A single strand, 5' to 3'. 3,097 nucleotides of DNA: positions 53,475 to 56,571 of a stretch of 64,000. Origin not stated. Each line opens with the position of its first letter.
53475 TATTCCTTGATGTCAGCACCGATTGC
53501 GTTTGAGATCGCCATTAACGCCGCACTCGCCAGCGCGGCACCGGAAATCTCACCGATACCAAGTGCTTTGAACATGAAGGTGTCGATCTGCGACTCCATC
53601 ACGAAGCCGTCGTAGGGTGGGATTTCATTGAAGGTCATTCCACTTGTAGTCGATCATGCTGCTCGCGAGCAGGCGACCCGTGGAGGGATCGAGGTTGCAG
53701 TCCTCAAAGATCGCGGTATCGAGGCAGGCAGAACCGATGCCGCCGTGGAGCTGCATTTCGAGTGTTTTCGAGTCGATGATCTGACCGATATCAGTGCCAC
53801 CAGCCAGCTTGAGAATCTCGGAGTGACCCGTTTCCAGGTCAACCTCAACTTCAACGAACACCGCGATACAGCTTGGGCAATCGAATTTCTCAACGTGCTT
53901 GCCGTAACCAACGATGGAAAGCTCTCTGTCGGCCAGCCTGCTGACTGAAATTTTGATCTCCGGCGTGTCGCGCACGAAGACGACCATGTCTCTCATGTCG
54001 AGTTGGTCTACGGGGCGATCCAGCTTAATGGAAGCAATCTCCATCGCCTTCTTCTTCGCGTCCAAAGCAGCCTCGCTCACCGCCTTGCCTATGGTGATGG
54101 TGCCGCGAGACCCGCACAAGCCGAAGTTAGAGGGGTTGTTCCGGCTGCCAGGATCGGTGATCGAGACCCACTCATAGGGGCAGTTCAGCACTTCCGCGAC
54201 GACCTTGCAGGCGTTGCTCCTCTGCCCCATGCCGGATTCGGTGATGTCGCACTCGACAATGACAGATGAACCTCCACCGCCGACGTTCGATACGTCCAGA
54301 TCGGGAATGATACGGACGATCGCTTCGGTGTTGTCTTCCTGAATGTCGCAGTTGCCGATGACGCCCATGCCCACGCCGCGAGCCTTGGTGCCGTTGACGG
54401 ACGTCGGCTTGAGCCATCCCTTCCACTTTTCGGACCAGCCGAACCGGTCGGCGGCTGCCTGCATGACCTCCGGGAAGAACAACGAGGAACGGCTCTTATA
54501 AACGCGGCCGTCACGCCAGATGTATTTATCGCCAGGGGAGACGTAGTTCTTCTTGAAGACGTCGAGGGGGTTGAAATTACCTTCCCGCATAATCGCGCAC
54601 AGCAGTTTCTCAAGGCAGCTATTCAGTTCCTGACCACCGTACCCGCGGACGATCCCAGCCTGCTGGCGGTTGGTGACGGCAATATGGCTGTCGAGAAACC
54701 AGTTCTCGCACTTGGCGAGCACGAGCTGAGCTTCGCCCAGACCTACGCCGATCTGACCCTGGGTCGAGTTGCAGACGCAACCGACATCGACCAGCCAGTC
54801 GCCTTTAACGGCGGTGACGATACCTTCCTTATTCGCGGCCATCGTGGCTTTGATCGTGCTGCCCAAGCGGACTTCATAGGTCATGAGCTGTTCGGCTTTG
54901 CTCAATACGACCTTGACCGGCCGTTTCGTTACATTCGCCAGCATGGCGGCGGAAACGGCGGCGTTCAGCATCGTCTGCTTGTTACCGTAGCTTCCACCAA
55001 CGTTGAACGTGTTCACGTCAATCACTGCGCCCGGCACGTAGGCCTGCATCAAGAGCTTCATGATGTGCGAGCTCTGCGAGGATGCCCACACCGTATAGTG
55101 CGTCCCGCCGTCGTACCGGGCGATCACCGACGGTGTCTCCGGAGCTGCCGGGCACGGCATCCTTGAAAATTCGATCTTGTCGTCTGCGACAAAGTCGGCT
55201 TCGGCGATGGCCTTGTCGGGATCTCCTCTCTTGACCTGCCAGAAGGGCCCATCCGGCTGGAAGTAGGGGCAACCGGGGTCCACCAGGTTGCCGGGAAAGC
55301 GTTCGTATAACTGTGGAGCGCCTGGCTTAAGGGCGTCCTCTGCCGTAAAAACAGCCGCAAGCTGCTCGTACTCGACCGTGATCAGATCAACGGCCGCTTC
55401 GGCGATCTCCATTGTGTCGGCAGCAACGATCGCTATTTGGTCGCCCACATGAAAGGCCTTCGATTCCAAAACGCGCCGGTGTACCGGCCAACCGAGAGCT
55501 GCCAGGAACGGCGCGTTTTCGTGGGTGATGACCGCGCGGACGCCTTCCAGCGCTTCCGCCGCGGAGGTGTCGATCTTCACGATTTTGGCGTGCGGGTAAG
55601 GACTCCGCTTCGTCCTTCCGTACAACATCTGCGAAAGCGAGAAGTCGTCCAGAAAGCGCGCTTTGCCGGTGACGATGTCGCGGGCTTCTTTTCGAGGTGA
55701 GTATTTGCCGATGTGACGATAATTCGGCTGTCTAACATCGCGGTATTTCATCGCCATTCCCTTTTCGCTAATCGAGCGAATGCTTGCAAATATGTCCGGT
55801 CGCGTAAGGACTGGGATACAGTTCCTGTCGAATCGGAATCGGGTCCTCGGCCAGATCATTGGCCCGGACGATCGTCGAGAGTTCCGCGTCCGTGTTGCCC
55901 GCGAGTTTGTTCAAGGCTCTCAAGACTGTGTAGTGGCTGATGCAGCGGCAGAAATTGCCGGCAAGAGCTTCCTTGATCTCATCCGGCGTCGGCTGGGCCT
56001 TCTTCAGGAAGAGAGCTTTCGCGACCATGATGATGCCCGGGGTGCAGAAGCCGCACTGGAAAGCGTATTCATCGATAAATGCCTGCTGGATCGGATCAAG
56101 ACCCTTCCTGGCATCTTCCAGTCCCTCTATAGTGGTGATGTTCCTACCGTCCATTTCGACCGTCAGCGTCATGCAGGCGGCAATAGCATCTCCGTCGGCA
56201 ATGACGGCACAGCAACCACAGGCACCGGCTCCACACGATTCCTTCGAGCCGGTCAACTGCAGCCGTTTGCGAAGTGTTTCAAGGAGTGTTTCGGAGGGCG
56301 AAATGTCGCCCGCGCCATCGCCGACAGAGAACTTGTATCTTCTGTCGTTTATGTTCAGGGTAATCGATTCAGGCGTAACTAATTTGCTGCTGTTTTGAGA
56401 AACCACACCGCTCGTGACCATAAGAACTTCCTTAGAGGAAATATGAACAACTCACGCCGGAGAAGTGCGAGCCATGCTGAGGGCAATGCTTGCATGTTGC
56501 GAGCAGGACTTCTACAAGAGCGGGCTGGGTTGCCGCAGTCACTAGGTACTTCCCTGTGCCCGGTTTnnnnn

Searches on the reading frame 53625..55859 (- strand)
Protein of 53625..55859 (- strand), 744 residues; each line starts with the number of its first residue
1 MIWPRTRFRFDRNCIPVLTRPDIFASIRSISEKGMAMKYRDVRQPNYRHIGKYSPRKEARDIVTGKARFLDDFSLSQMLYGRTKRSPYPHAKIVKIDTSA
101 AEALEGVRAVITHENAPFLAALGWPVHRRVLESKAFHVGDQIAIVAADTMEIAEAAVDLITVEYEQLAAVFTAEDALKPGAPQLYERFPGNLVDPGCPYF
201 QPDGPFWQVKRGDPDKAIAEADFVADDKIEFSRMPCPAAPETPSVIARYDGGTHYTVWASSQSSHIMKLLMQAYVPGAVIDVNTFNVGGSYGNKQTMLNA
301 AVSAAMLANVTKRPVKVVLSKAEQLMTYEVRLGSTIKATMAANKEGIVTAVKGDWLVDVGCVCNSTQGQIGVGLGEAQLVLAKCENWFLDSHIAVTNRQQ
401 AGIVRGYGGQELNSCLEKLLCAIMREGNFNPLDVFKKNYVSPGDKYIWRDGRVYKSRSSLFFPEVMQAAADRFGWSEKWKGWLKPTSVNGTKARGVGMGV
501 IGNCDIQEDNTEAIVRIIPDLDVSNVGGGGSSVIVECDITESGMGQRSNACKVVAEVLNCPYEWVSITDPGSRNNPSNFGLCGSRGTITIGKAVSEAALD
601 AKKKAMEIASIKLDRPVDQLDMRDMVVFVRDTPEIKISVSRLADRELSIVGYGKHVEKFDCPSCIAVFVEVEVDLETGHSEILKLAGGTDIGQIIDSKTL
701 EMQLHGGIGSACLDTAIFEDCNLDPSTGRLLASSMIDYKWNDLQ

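Call 3: search_protein_families(library=pfam, proteins=[window:53625-55859:-], max_evalue=1)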
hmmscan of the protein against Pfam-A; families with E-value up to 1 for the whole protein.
window:53625-55859:- (744 aa): 3 families
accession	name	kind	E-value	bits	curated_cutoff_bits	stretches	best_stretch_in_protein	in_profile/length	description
PF02738.23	MoCoBD_1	-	3.5e-38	131.5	27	1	208-439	12-244/244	Molybdopterin cofactor-binding domain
PF20256.3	MoCoBD_2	-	3.2e-32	112.6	27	1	471-739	4-275/283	Molybdopterin cofactor-binding domain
PF01315.27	Ald_Xan_dh_C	-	2.3e-26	92.7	31.3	1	64-167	1-109/110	Aldehyde oxidase and xanthine dehydrogenase, a/b hammerhead domain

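Call 4: search_protein_families(library=ncbifam, proteins=[window:53625-55859:-], max_evalue=1)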
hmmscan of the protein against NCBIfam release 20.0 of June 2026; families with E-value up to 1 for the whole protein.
window:53625-55859:- (744 aa): 15 families
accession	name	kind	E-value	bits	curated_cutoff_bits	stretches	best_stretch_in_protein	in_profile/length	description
NF043082.1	XdhA_XDHase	equivalog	2.7e-81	273.8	780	1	50-740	1-686/758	xanthine dehydrogenase subunit XdhA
NF007426.0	PRK09970.1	equivalog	1.1e-77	261.8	916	1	47-740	3-689/761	xanthine dehydrogenase molybdenum-binding subunit XdhA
TIGR03194.1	4hydrxCoA_A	equivalog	1.4e-71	241.9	994.55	1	55-739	2-679/746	4-hydroxybenzoyl-CoA reductase subunit alpha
NF041018.1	glyceraldDH_alpha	equivalog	1.3e-65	222.2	790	1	49-738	2-675/741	glyceraldehyde dehydrogenase subunit alpha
TIGR03196.1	pucD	equivalog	3.5e-54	184.4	783.65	1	50-738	3-690/763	xanthine dehydrogenase subunit D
TIGR02416.1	CO_dehy_Mo_lg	equivalog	3.8e-50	170.8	991.15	1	62-738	5-700/770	aerobic carbon-monoxide dehydrogenase large subunit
TIGR03311.1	Se_dep_XDH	equivalog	6.7e-49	166.7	830.45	1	46-724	157-771/848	selenium-dependent xanthine dehydrogenase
TIGR03313.1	Se_sel_red_Mo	hypoth_equivalog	5e-48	163.5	1101.9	2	46-185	164-311/951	molybdopterin-dependent oxidoreductase Mo/Fe-S-binding subunit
NF040766.1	CODH_aero_grp5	exception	5.2e-48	163.8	950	2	48-643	3-591/785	aerobic carbon-monoxide dehydrogenase large subunit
NF045668.1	pterin_aldehy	equivalog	3e-44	151.4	1100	1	47-711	172-814/905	molybdopterin-dependent aldehyde oxidoreductase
NF041671.1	peri_hyde_PaoC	equivalog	2.5e-38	132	1180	1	48-738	16-662/735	aldehyde oxidoreductase molybdenum-binding subunit PaoC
TIGR02965.1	xanthine_xdhB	equivalog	3.9e-31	108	849.5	2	55-444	6-380/758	xanthine dehydrogenase molybdopterin binding subunit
TIGR02969.1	mam_aldehyde_ox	subfamily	2.5e-07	28.6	1912.3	1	61-408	587-916/1330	aldehyde oxidase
NF006796.0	PRK09300.1-4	equivalog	0.025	13.6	518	1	304-400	129-226/335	tRNA splicing endonuclease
NF058597.1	CoaZ_rpt_PGGG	domain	0.12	12.4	30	1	274-321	29-75/88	choice-of-anchor Z repeating domain-containing protein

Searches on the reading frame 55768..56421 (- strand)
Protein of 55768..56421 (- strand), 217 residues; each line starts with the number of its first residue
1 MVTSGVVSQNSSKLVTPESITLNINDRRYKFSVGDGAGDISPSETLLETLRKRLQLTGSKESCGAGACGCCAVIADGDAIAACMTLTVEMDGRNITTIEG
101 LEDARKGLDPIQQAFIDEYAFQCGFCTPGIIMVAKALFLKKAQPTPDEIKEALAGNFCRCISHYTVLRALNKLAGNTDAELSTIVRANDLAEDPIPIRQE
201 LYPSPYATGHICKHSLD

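Call 3: search_protein_families(library=pfam, proteins=[window:55768-56421:-], max_evalue=1)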
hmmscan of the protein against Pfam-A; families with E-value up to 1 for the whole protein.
window:55768-56421:- (217 aa): 5 families
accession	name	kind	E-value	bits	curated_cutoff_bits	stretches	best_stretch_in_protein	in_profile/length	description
PF01799.25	Fer2_2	-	4.3e-26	91.3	30.3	1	97-170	1-74/75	[2Fe-2S] binding domain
PF13085.11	Fer2_3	-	3.4e-06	27.5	27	1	60-102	49-90/107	2Fe-2S iron-sulfur cluster binding domain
PF00111.32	Fer2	-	0.00011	22.4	21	1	42-79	14-52/77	2Fe-2S iron-sulfur cluster binding domain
PF01678.24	DAP_epimerase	-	0.071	13.6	34.7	1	57-96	62-101/121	Diaminopimelate epimerase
PF13510.11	Fer2_4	-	0.52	10.9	22.8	0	60-87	43-71/82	2Fe-2S iron-sulfur cluster binding domain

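Call 4: search_protein_families(library=ncbifam, proteins=[window:55768-56421:-], max_evalue=1)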
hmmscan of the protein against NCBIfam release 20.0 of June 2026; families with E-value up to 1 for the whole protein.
window:55768-56421:- (217 aa): 19 families
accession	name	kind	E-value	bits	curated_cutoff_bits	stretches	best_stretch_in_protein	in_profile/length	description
TIGR03198.1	pucE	equivalog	1.1e-46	158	254.3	1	41-174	18-149/151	xanthine dehydrogenase subunit E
NF043084.2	XdhC_XDHase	equivalog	1.4e-45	154.5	217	1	20-173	3-149/151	xanthine dehydrogenase subunit XdhC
NF041020.1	glyceraldDH_gamma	equivalog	3.4e-42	143.8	290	1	20-172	13-157/164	glyceraldehyde dehydrogenase subunit gamma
TIGR03193.1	4hydroxCoAred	equivalog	4.1e-38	130.6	257.8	1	44-169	19-143/148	4-hydroxybenzoyl-CoA reductase subunit gamma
TIGR02963.1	xanthine_xdhA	equivalog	5.5e-38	130.8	467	1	39-177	14-161/468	xanthine dehydrogenase small subunit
TIGR03311.1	Se_dep_XDH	equivalog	6.9e-38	130.3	830.45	1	38-176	10-145/848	selenium-dependent xanthine dehydrogenase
NF008514.0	PRK11433.1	equivalog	1.5e-36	125.9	322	1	18-177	51-217/218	aldehyde dehydrogenase iron-sulfur subunit PaoA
NF007387.0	PRK09908.1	equivalog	8.3e-35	119.6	212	1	20-172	9-154/159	xanthine dehydrogenase iron sulfur-binding subunit XdhC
NF045668.1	pterin_aldehy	equivalog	1.1e-33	116.4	1100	1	41-172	17-150/905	molybdopterin-dependent aldehyde oxidoreductase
TIGR02969.1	mam_aldehyde_ox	subfamily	6.7e-26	90.1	1912.3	1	39-173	16-160/1330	aldehyde oxidase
TIGR03313.1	Se_sel_red_Mo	hypoth_equivalog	4.8e-10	37.8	1101.9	1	63-164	35-135/951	molybdopterin-dependent oxidoreductase Mo/Fe-S-binding subunit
NF004616.0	PRK05950.1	subfamily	0.00052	19.2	228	1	59-103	54-97/238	succinate dehydrogenase iron-sulfur subunit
NF010071.0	PRK13552.1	equivalog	0.00097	18.5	264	1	62-96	56-90/241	fumarate reductase iron-sulfur subunit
NF004898.0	PRK06259.1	equivalog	0.001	17.8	385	1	59-99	48-86/488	fumarate reductase (CoM/CoB) subunit TfrB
NF009226.0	PRK12576.1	equivalog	0.0037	16.6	344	1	60-103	57-102/317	succinate dehydrogenase/fumarate reductase iron-sulfur subunit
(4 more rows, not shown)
